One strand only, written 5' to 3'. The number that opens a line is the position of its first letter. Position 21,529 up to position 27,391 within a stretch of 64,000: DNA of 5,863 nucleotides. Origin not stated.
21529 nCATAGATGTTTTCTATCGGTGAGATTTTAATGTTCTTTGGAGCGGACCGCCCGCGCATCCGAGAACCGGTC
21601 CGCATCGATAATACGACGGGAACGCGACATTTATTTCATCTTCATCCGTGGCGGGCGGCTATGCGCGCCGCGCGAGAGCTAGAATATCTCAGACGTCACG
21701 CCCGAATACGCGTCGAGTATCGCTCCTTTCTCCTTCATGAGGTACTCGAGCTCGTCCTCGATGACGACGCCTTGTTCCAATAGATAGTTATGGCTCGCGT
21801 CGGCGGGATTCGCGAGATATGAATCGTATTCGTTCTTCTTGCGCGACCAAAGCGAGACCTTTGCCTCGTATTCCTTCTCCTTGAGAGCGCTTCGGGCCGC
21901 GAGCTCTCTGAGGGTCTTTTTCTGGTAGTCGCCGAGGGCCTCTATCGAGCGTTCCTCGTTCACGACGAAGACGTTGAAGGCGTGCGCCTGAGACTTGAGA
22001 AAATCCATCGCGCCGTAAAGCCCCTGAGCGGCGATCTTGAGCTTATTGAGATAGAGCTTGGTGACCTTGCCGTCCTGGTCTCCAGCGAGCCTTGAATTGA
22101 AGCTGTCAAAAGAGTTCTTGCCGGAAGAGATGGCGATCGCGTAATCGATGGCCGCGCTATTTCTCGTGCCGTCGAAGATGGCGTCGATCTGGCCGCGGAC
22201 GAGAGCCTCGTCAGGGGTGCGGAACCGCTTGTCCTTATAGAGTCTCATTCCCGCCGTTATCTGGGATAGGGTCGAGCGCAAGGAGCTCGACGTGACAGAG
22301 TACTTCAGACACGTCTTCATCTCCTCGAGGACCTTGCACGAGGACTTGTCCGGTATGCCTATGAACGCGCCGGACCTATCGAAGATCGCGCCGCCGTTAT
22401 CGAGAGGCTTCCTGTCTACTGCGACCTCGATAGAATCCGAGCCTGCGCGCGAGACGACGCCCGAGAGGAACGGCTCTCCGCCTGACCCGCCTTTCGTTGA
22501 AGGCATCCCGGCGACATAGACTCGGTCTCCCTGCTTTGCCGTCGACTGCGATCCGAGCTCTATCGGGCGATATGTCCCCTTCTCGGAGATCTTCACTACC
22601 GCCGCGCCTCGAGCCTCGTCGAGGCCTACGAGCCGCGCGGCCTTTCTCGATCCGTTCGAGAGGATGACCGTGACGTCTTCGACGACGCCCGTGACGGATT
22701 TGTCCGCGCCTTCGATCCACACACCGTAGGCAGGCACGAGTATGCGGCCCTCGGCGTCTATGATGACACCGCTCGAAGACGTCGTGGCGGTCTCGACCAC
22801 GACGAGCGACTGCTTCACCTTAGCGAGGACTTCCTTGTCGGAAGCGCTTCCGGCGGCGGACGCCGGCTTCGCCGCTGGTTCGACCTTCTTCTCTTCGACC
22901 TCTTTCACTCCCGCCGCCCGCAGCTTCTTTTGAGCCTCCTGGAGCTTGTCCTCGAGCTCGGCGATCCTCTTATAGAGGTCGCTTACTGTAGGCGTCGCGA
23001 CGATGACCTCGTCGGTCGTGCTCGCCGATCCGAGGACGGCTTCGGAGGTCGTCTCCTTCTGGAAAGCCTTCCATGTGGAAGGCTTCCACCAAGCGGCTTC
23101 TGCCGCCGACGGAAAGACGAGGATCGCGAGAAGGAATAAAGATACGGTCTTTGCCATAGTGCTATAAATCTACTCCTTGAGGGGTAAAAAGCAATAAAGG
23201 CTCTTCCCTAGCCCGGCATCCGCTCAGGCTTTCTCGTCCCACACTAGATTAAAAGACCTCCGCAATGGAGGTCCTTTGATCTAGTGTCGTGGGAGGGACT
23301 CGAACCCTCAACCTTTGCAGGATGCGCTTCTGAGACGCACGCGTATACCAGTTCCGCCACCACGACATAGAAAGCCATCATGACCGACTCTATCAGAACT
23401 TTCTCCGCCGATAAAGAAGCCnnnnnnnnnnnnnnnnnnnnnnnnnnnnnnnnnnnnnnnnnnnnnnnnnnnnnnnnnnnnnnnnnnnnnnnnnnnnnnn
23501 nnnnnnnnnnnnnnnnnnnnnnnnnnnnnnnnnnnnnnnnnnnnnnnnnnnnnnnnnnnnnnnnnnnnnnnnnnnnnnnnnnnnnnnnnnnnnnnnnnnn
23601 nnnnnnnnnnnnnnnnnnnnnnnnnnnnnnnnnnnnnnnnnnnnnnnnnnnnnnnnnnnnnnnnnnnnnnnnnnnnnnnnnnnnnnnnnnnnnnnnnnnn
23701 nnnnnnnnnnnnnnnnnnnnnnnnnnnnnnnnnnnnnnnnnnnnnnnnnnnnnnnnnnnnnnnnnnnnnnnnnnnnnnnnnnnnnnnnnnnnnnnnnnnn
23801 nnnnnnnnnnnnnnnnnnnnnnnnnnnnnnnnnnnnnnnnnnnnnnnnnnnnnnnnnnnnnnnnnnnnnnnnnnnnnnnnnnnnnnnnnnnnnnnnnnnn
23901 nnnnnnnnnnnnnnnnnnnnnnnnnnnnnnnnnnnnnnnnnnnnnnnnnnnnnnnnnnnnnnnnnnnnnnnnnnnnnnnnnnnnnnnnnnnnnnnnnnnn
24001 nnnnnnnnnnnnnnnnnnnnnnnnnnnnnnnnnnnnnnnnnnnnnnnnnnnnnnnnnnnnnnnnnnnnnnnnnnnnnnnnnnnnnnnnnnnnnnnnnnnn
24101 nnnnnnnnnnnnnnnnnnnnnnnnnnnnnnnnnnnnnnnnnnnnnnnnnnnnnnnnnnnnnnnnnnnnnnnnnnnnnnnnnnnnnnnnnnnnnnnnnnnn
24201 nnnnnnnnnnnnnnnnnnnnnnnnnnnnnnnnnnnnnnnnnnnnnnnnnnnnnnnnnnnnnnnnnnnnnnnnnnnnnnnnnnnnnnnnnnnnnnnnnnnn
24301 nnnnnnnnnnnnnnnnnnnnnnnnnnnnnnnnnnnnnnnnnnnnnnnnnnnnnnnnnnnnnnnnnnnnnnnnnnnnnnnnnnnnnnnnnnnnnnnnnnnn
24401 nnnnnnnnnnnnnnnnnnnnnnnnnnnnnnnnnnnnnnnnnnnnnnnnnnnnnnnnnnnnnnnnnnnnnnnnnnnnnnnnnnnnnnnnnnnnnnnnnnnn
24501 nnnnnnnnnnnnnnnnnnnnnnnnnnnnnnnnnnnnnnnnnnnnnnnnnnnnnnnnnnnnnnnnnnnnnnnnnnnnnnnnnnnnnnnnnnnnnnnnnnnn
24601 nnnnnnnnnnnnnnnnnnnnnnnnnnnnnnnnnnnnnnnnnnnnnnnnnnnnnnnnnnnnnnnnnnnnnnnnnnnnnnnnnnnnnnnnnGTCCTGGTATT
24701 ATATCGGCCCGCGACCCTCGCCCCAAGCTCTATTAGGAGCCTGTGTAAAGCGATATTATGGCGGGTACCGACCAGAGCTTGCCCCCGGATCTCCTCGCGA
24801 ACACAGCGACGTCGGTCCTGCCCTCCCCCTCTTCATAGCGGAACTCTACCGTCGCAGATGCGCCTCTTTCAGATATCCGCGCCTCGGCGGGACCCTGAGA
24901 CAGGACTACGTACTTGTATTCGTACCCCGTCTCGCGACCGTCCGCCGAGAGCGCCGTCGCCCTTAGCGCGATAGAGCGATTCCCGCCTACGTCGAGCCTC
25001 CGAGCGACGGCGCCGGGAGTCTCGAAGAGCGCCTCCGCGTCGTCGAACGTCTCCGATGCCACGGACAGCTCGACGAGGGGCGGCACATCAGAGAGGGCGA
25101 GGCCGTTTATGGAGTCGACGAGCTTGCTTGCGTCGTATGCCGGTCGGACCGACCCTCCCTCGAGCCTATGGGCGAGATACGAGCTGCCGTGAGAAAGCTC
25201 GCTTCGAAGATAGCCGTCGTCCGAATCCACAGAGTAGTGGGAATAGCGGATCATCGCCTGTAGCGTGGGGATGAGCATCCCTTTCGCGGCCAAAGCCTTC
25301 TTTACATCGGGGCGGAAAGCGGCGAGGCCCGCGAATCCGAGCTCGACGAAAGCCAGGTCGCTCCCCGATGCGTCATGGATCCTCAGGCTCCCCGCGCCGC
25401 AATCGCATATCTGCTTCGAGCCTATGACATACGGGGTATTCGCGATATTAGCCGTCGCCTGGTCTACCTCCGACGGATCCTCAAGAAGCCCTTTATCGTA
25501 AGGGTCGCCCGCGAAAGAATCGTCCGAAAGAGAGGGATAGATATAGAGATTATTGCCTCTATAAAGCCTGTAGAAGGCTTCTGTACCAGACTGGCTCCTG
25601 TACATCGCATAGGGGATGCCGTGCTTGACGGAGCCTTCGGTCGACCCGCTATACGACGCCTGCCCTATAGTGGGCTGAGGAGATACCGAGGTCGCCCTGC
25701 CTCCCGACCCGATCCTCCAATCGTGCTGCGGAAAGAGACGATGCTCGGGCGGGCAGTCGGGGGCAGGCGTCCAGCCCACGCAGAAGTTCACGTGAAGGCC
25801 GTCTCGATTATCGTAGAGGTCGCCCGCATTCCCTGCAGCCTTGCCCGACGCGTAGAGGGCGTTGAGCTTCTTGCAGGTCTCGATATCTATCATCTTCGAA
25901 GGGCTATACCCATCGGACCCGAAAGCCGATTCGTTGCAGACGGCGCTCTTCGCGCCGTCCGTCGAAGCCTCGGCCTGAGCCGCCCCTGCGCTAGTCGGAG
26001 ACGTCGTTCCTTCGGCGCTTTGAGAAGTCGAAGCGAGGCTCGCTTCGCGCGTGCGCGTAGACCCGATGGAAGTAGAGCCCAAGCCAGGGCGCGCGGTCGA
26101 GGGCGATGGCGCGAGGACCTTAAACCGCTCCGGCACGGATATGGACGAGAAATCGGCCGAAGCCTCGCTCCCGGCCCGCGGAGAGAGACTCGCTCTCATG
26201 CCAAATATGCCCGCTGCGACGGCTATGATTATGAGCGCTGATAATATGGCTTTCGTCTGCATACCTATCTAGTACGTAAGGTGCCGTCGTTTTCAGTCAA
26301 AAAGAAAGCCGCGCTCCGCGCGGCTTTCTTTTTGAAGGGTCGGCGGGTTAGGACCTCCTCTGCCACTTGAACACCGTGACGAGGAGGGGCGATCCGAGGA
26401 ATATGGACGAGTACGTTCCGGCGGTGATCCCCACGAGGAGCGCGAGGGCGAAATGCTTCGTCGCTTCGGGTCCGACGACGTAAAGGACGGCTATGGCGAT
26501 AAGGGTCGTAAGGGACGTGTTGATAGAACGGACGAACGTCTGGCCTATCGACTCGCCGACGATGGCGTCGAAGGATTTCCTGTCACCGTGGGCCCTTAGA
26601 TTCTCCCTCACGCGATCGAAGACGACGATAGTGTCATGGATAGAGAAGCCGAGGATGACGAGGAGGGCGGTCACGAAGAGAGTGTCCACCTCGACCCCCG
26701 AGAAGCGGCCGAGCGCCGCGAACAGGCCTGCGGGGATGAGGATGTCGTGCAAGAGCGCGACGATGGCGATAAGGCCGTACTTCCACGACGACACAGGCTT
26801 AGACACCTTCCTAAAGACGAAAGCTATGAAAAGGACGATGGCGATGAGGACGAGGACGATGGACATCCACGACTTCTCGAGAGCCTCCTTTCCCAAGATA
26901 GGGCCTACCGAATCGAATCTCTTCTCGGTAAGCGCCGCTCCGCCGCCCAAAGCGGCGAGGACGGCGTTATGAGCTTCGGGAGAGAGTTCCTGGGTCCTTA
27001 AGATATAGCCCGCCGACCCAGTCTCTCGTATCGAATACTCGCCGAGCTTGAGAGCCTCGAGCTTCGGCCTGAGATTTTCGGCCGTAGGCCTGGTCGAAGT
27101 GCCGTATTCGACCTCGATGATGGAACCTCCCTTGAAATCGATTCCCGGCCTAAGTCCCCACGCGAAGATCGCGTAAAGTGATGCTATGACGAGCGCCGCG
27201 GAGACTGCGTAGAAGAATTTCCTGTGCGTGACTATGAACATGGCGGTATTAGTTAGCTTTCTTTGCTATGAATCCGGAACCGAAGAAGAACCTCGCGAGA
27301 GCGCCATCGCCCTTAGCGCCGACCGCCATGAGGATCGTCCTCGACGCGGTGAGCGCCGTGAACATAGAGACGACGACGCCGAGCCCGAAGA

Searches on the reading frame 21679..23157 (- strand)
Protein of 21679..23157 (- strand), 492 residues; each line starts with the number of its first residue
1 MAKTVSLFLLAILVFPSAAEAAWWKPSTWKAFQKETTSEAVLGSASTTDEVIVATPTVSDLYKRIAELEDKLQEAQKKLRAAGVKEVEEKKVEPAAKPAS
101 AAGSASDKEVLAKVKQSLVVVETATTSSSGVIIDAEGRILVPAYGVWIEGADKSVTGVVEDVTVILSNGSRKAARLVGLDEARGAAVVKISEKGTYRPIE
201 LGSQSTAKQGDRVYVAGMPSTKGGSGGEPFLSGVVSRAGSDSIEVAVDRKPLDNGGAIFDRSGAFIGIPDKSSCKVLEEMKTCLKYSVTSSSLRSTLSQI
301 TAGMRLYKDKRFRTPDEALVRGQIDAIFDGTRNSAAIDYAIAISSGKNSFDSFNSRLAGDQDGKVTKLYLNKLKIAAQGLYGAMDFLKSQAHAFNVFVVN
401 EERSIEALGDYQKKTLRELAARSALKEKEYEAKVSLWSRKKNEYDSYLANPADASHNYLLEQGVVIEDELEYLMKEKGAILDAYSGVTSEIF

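Call 25: search_protein_families(library=pfam, proteins=[window:21679-23157:-], max_evalue=0.001)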
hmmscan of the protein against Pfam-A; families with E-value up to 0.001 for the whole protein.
window:21679-23157:- (492 aa): 1 family
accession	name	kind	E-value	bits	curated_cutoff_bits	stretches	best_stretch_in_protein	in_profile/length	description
PF13365.12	Trypsin_2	-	7.2e-13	49.9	27.6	1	129-268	2-144/144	Trypsin-like peptidase domain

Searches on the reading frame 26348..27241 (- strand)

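Call 25: search_protein_families(library=pfam, proteins=[window:26348-27241:-], max_evalue=0.001)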
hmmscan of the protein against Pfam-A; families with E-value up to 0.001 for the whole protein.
window:26348-27241:- (297 aa): 2 families
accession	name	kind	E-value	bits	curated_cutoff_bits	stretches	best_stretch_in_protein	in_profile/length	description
PF02355.23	SecD_SecF_C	-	1.6e-49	168.3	20.5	1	104-290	13-186/189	Protein export membrane protein SecD/SecF, C-terminal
PF07549.19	Sec_GG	-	2.2e-06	27.4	20.3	1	25-48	3-26/28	SecD/SecF GG Motif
